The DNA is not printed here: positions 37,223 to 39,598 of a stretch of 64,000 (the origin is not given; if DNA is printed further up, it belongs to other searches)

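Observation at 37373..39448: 691-aa REC-PAS-GGDEF-EAL protein with every catalytic signature degenerate (FimX-like receptor rather than an enzyme)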

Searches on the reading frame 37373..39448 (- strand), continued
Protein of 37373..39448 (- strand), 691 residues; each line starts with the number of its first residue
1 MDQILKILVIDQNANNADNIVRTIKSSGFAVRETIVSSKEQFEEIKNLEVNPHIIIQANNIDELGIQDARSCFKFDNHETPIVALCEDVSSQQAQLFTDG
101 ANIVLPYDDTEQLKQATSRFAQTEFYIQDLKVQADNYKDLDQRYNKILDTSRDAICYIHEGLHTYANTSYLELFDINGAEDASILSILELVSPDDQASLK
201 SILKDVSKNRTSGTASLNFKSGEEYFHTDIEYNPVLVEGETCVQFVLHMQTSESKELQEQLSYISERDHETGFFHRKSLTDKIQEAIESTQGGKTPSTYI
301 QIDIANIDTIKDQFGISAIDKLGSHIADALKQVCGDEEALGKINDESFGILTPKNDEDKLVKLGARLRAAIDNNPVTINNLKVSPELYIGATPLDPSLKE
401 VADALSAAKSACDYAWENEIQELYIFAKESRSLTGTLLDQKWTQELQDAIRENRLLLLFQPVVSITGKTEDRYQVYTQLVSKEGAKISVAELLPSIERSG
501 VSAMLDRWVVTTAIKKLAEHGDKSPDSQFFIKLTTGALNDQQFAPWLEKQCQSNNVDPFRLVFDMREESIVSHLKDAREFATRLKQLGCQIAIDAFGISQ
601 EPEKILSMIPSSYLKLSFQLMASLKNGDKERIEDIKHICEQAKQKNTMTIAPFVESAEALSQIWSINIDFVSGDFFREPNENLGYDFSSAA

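Call 10: find_homologous_proteins(query=window:37376-39448:-, max_evalue=1e-10)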
Query window:37376-39448:- (691 aa): 93 proteins with E <= 1e-10 among 8000 candidates.
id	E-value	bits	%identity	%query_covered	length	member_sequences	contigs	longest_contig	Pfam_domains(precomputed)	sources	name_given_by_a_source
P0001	0.0e+0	1531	100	100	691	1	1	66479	PF00563.26,PF00989.32,PF00990.27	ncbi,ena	-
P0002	0.0e+0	1412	92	100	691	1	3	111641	PF00563.26,PF00989.32,PF00990.27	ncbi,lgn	ncbi:MAG: EAL domain-containing protein [Gammaproteobacteria bacterium]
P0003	0.0e+0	1378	90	100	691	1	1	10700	PF00563.26,PF00989.32,PF00990.27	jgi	-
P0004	0.0e+0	1342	87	100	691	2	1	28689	PF00563.26,PF00990.27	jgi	jgi:diguanylate cyclase (GGDEF)-like protein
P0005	0.0e+0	1321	86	100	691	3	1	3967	PF00563.26,PF00989.32,PF00990.27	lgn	-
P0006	0.0e+0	1315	85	100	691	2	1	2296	PF00563.26,PF00989.32,PF00990.27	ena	-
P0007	0.0e+0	1293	84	100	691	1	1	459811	PF00563.26,PF00989.32,PF00990.27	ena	-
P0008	0.0e+0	1282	84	100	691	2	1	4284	PF00563.26,PF00989.32,PF00990.27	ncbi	-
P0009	0.0e+0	1265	82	100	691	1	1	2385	PF00563.26,PF00989.32,PF00990.27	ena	-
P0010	0.0e+0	1257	82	100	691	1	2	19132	PF00563.26,PF00990.27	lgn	-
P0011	0.0e+0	1223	79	100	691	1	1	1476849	PF00563.26,PF00989.32,PF00990.27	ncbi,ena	-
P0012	0.0e+0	1223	79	100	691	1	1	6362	PF00563.26,PF00989.32,PF00990.27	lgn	-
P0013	0.0e+0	1206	79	100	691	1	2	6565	PF00563.26,PF00989.32,PF00990.27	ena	-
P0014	0.0e+0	1202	78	100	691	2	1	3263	PF00563.26,PF00989.32,PF00990.27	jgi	-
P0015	0.0e+0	1184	76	100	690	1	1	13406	PF00563.26,PF00989.32,PF00990.27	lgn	-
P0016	0.0e+0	1181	76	100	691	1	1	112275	PF00563.26,PF00989.32,PF00990.27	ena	-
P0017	0.0e+0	1122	74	100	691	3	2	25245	PF00563.26,PF00989.32,PF00990.27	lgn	-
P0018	0.0e+0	1116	73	100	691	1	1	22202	PF00563.26,PF00989.32,PF00990.27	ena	-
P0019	0.0e+0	1096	71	100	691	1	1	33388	PF00563.26,PF00989.32,PF00990.27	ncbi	-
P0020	0.0e+0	1074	70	100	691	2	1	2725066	PF00563.26,PF00989.32,PF00990.27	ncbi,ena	-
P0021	0.0e+0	1052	85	80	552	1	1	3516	PF00563.26,PF00989.32,PF00990.27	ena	-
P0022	1.4e-296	1003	64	100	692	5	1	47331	PF00563.26,PF00989.32,PF00990.27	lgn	-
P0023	6.1e-295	998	64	100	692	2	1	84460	PF00563.26,PF00989.32,PF00990.27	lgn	-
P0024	2.8e-294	996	63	100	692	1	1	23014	PF00563.26,PF00989.32,PF00990.27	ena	-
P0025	5.9e-294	994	63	100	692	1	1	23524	PF00563.26,PF00989.32,PF00990.27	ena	-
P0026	1.6e-293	993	63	100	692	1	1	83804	PF00563.26,PF00989.32,PF00990.27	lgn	-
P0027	2.0e-292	989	64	100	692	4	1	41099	PF00563.26,PF00989.32,PF00990.27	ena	-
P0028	3.3e-291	985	64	100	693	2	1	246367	PF00563.26,PF00989.32,PF00990.27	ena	-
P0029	5.7e-288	975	87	73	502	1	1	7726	PF00563.26,PF00990.27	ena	-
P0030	4.0e-287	972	63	100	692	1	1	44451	PF00563.26,PF00989.32,PF00990.27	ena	-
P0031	9.5e-285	964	84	75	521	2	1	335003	PF00563.26,PF00989.32,PF00990.27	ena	-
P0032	1.0e-283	961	62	100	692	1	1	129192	PF00563.26,PF00989.32,PF00990.27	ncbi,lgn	-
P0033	2.4e-264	897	58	100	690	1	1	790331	PF00563.26,PF00989.32,PF00990.27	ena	-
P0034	1.6e-262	891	91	64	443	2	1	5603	PF00563.26,PF00990.27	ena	-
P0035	2.0e-260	884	58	100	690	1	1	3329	PF00563.26,PF00989.32,PF00990.27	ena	-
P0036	3.9e-259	879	58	100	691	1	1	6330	PF00563.26,PF00989.32,PF00990.27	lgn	-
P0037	1.6e-256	871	58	100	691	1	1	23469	PF00563.26,PF00989.32,PF00990.27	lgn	-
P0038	2.5e-255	867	59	99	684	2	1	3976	PF00563.26,PF00989.32,PF00990.27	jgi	jgi:diguanylate cyclase (GGDEF)-like protein/PAS domain S-box-containing protein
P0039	3.2e-254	863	57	100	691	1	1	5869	PF00563.26,PF00989.32,PF00990.27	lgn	-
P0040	5.5e-251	853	56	100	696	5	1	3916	PF00563.26,PF00989.32,PF00990.27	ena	-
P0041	7.1e-249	846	79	69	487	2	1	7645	PF00563.26,PF00990.27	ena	-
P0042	9.8e-247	838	54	100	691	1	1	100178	PF00563.26,PF00989.32,PF00990.27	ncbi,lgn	ncbi:MAG: EAL domain-containing protein [Pseudomonadota bacterium]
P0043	2.4e-246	837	54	100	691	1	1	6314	PF00563.26,PF00989.32,PF00990.27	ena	-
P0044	2.1e-244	831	54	100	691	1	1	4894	PF00563.26,PF00989.32,PF00990.27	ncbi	ncbi:MAG: EAL domain-containing protein [Pseudomonadota bacterium]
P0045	1.0e-240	819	84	64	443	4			PF00563.26,PF00990.27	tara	tara:strand:+ start:356 stop:1687 length:1332 start_codon:yes stop_codon:yes gene_type:complete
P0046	1.2e-239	815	53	100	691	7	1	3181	PF00563.26,PF00989.32,PF00990.27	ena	-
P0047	7.6e-230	783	66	77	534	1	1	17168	PF00563.26,PF00990.27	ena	-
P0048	4.9e-190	651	74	59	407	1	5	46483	PF00989.32,PF00990.27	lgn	-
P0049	1.3e-166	574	39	100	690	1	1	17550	PF13426.14,PF00563.26,PF00989.32,PF00990.27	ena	-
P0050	5.4e-165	568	39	99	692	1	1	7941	PF13426.14,PF00563.26,PF00989.32,PF00990.27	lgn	-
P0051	2.0e-163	563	38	100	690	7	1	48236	PF13426.14,PF00563.26,PF00989.32,PF00990.27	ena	-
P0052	7.9e-163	561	39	100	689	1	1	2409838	PF13426.14,PF00563.26,PF00989.32,PF00990.27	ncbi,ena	-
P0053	1.8e-162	560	38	100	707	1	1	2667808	PF13426.14,PF00563.26,PF00989.32,PF00990.27,PF00072.31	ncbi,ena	-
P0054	1.8e-161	557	39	100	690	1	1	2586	PF13426.14,PF00563.26,PF00989.32,PF00990.27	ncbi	ncbi:MAG: EAL domain-containing protein [Gammaproteobacteria bacterium]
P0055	7.6e-161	555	38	100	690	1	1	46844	PF13426.14,PF00563.26,PF00989.32,PF00990.27,PF00072.31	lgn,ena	-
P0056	4.1e-160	552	38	100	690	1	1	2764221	PF13426.14,PF00563.26,PF00989.32,PF00990.27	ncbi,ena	-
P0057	4.4e-160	552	38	100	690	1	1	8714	PF13426.14,PF00563.26,PF00989.32,PF00990.27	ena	-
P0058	3.3e-159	549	38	100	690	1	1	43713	PF00563.26,PF00989.32,PF00990.27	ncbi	-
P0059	5.2e-159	549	38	100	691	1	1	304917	PF13426.14,PF00563.26,PF00989.32,PF00990.27,PF00072.31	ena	-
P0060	6.4e-159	548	39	100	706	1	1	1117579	PF13426.14,PF00563.26,PF00989.32,PF00990.27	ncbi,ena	-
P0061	1.6e-158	547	38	100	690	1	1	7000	PF00563.26,PF00989.32,PF00990.27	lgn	-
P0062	3.6e-158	546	38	100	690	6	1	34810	PF13426.14,PF00563.26,PF00989.32,PF00990.27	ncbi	-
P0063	3.8e-158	546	39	100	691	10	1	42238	PF00563.26,PF00989.32,PF00990.27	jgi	-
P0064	2.3e-157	543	38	100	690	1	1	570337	PF13426.14,PF00563.26,PF00989.32,PF00990.27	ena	-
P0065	4.0e-157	542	38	100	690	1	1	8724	PF13426.14,PF00563.26,PF00989.32,PF00990.27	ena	-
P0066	6.4e-157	542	38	100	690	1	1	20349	PF00563.26,PF00989.32,PF00990.27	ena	-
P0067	1.1e-156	541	38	100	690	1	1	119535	PF13426.14,PF00563.26,PF00989.32,PF00990.27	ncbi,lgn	-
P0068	1.5e-156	541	38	100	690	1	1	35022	PF13426.14,PF00563.26,PF00989.32,PF00990.27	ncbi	ncbi:MAG: EAL domain-containing protein [Pseudomonadota bacterium]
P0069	2.2e-156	540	37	100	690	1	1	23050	PF13426.14,PF00563.26,PF00989.32,PF00990.27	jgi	-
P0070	4.9e-156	539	37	100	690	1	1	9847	PF13426.14,PF00563.26,PF00989.32,PF00990.27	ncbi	-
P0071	8.6e-156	538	37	100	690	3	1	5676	PF00563.26,PF00989.32,PF00990.27,PF00072.31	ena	-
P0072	5.4e-154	532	38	100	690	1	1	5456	PF13426.14,PF00563.26,PF00989.32,PF00990.27,PF00072.31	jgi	-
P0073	3.5e-152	526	37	100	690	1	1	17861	PF08447.19,PF13426.14,PF00563.26,PF00989.32,PF00990.27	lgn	-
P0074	4.9e-147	509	54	60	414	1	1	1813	PF00563.26,PF00990.27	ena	-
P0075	6.4e-93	330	28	100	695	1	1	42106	PF13426.14,PF00563.26,PF00989.32,PF00990.27,PF00072.31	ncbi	-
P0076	3.8e-75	272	26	99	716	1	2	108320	PF13426.14,PF00563.26,PF00990.27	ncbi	-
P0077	1.4e-58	217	23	98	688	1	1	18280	PF00563.26,PF00990.27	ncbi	-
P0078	7.1e-45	172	21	98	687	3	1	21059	PF00563.26,PF00990.27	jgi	-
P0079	1.0e-36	145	22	80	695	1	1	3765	PF08448.17,PF00563.26,PF00989.32,PF00990.27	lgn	-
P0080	7.9e-34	135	24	64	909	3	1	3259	PF13426.14,PF13188.14,PF08448.17,PF00563.26,PF00990.27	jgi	jgi:diguanylate cyclase (GGDEF)-like protein/PAS domain S-box-containing protein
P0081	5.9e-29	119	24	62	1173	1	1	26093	PF07793.18,PF26671.1,PF26670.1,PF00563.26,PF00990.27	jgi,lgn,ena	-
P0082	1.1e-28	118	23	71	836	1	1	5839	PF08447.19,PF13426.14,PF13188.14,PF12860.14,PF24820.2,PF08448.17,PF00563.26,PF00989.32,PF00990.27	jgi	jgi:diguanylate cyclase (GGDEF)-like protein/PAS domain S-box-containing protein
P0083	1.2e-15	75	22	65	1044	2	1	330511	PF08447.19,PF13426.14,PF13188.14,PF08448.17,PF00563.26,PF00989.32,PF00990.27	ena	-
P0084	8.0e-15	72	21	64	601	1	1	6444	PF13426.14,PF08448.17,PF00563.26,PF00989.32,PF00990.27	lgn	-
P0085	1.4e-14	72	19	78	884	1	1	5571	PF00672.31,PF08447.19,PF13426.14,PF13188.14,PF08448.17,PF00563.26,PF00989.32,PF00990.27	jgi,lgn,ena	-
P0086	1.5e-14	71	20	78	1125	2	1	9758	PF08447.19,PF13426.14,PF13188.14,PF08448.17,PF00563.26,PF00989.32,PF00990.27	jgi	-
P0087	6.1e-14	69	21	59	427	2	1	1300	PF00563.26,PF00990.27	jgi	jgi:diguanylate cyclase (GGDEF)-like protein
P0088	3.5e-13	67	23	62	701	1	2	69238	PF19443.5,PF00563.26,PF00990.27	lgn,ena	-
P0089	3.8e-13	67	22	72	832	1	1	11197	PF08447.19,PF13426.14,PF13188.14,PF08448.17,PF00563.26,PF00989.32,PF00990.27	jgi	jgi:diguanylate cyclase (GGDEF)-like protein/PAS domain S-box-containing protein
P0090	5.2e-13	66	21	77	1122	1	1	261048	PF08447.19,PF13426.14,PF13188.14,PF24820.2,PF08448.17,PF00563.26,PF00989.32,PF00990.27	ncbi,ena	-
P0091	5.3e-13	66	20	61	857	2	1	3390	PF00563.26,PF00990.27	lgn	-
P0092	1.4e-12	65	23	62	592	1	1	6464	PF00563.26,PF00990.27,PF00072.31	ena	-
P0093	1.6e-11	61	22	62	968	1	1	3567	PF08446.18,PF01590.33,PF00360.27,PF00563.26,PF00990.27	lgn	-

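Call 14: find_encoding_contigs(protein=P0020, flank=10000, max_places=2)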
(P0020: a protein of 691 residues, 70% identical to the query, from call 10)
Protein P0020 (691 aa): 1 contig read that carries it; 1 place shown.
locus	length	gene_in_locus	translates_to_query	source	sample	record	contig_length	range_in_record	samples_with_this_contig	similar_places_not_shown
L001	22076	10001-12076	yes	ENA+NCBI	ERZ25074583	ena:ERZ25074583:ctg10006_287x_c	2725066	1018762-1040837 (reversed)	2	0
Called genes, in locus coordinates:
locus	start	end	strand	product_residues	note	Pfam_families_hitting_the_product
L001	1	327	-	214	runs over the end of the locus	PF00694:Aconitase_C, PF27512:LeuD (weak), PF27434:LeuD_C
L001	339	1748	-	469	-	PF00330:Aconitase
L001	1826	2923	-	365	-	PF01264:Chorismate_synt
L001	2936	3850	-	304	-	PF03602:Cons_hypoth95, PF05175:MTS, PF06325:PrmA, PF13847:Methyltransf_31 (weak), PF13649:Methyltransf_25 (weak)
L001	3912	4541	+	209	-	PF02630:SCO1-SenC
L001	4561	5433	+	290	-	PF27523:PSD (weak), PF02666:PS_Dcarbxylase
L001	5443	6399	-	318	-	PF00152:tRNA-synt_2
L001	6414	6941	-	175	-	PF08207:EFP_N, PF01132:EFP, PF09285:Elong-fact-P_C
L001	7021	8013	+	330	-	PF04055:Radical_SAM (weak)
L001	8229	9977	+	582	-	PF27104:FimW_N, PF27125:FimW_C (weak)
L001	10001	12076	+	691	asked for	PF00989:PAS, PF00990:GGDEF, PF00563:EAL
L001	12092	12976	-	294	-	PF01435:Peptidase_M48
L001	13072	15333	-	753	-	PF00521:DNA_topoisoIV, PF03989:DNA_gyraseA_C (weak)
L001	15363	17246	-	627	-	PF02518:HATPase_c, PF00204:DNA_gyraseB, PF01751:Toprim, PF00986:DNA_gyraseB_C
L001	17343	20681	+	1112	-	PF00580:UvrD-helicase, PF13245:AAA_19, PF13361:UvrD_C, PF13538:UvrD_C_2 (faint)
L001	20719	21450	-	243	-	PF13462:Thioredoxin_4 (faint), PF10411:DsbC_N, PF13098:Thioredoxin_2, PF01323:DSBA (faint)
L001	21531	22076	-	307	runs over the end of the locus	PF02899:Phage_int_SAM_1, PF00589:Phage_integrase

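Call 15: find_encoding_contigs(protein=P0052, flank=10000, max_places=2)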
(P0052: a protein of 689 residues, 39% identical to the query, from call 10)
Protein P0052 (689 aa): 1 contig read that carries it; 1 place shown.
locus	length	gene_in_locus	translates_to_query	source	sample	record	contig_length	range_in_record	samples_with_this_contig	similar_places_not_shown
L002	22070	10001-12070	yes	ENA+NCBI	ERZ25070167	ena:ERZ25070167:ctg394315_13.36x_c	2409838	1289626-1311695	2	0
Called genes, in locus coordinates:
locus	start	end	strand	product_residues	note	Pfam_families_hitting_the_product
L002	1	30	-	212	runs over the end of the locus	PF00694:Aconitase_C, PF27512:LeuD, PF27434:LeuD_C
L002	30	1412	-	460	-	PF00330:Aconitase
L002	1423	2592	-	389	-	PF03825:Nuc_H_symport, PF12832:MFS_1_like, PF07690:MFS_1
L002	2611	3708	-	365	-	PF01264:Chorismate_synt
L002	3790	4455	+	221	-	PF02630:SCO1-SenC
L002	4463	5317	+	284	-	PF27523:PSD, PF02666:PS_Dcarbxylase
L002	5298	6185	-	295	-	PF00152:tRNA-synt_2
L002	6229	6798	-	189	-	PF08207:EFP_N, PF01132:EFP, PF09285:Elong-fact-P_C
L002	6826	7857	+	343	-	PF04055:Radical_SAM (weak), PF13353:Fer4_12 (weak)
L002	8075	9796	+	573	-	PF27104:FimW_N, PF27125:FimW_C (weak)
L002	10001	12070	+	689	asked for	PF00989:PAS, PF13426:PAS_9 (weak), PF00990:GGDEF, PF00563:EAL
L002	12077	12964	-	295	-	PF01435:Peptidase_M48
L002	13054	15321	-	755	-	PF00521:DNA_topoisoIV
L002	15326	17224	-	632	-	PF02518:HATPase_c, PF00204:DNA_gyraseB, PF01751:Toprim, PF00986:DNA_gyraseB_C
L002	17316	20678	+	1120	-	PF00580:UvrD-helicase, PF13245:AAA_19, PF00580:UvrD-helicase, PF13361:UvrD_C, PF13538:UvrD_C_2 (faint), PF12705:PDDEXK_1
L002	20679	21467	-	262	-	PF10411:DsbC_N, PF13098:Thioredoxin_2, PF01323:DSBA (faint)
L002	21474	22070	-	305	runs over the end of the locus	PF02899:Phage_int_SAM_1, PF13495:Phage_int_SAM_4 (weak), PF00589:Phage_integrase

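Call 42: find_related_loci(query=A1, collection=genome_contigs, flank=4000)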
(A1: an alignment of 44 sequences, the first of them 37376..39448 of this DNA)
Query A1 (691 aa) in genome_contigs; peptide patterns used: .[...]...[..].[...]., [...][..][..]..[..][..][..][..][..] (x = any residue, [..] = any of these).
599 stretches matched a pattern (row limit reached: there are more); 582 encode a relative of the query (tblastn E <= 1e-3); the best 80 are kept; 80 distinct loci.
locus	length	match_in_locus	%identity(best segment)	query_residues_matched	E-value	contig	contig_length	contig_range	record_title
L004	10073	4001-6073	90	1-691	0e+0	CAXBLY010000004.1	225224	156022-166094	MAG TPA_asm: uncultured Gammaproteobacteria bacterium isolate ERR2762111_concoct_111 genome assembly, contig: ERZ3422204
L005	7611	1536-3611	63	1-691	0e+0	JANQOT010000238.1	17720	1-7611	MAG: Gammaproteobacteria bacterium isolate IP29b_bin.141 k99_3160885, whole genome shotgun sequence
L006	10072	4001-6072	77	1-691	0e+0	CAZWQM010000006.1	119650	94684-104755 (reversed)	MAG TPA_asm: uncultured Thiotrichales bacterium isolate SRP329387_co1_52 genome assembly, contig: NODE_31_length_119650_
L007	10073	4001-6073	54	1-691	0e+0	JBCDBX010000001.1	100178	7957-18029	MAG: Pseudomonadota bacterium isolate P01_F01_bin.93 k141_709077_length_100178_cov_50.7821, whole genome shotgun sequenc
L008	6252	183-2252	38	1-688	3e-165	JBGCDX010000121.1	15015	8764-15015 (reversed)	MAG: Gammaproteobacteria bacterium isolate SGMAG-62 contig121, whole genome shotgun sequence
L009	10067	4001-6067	39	1-689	2e-164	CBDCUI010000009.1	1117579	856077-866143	MAG: Gammaproteobacteria bacterium isolate 743376f1-14b3-4e29-811e-3c2fa12b1d83 genome assembly, contig: contig_9, whole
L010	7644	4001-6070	38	1-688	9e-165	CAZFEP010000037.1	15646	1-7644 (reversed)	MAG TPA_asm: uncultured Thiotrichales bacterium isolate SRP268394_co2_143 genome assembly, contig: NODE_5779_length_1564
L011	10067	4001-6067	39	1-688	2e-163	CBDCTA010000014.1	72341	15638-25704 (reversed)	MAG: Gammaproteobacteria bacterium isolate 5855a647-896d-46ad-840d-d36910132e9f genome assembly, contig: contig_14, whol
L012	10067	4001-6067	38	1-688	8e-163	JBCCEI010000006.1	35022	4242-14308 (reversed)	MAG: Pseudomonadota bacterium isolate P01_B01_bin.103 k141_2631778_length_35022_cov_20.7419, whole genome shotgun sequen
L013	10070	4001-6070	38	1-688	2e-162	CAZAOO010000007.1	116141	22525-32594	MAG TPA_asm: uncultured Thiotrichales bacterium isolate SRP072547_co1_206 genome assembly, contig: NODE_69_length_116141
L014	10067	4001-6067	38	1-688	2e-162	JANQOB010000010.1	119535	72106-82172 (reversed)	MAG: Gammaproteobacteria bacterium isolate IP29b_bin.12 k99_3291702, whole genome shotgun sequence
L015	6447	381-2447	38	1-688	5e-162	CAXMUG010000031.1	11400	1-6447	MAG: uncultured Mycobacterium sp. isolate 10C-St8-MC-01_bin.28.orig genome assembly, contig: k141_4060268, whole genome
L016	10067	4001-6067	38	1-689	2e-160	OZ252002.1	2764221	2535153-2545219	MAG: Gammaproteobacteria bacterium isolate d484a861-56e0-41a6-afea-df8291d130ef genome assembly, chromosome: 1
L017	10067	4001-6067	38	1-688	5e-160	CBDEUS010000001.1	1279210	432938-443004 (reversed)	MAG: Gammaproteobacteria bacterium isolate 4feee3f2-ccb9-4819-93ba-1bc2e9d0c05e genome assembly, contig: contig_1, whole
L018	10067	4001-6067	38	1-689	1e-162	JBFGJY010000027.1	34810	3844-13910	MAG: Gammaproteobacteria bacterium isolate Mix_sand03.2021.01.D.33 k141_837867_length_34810_cov_13.9990, whole genome sh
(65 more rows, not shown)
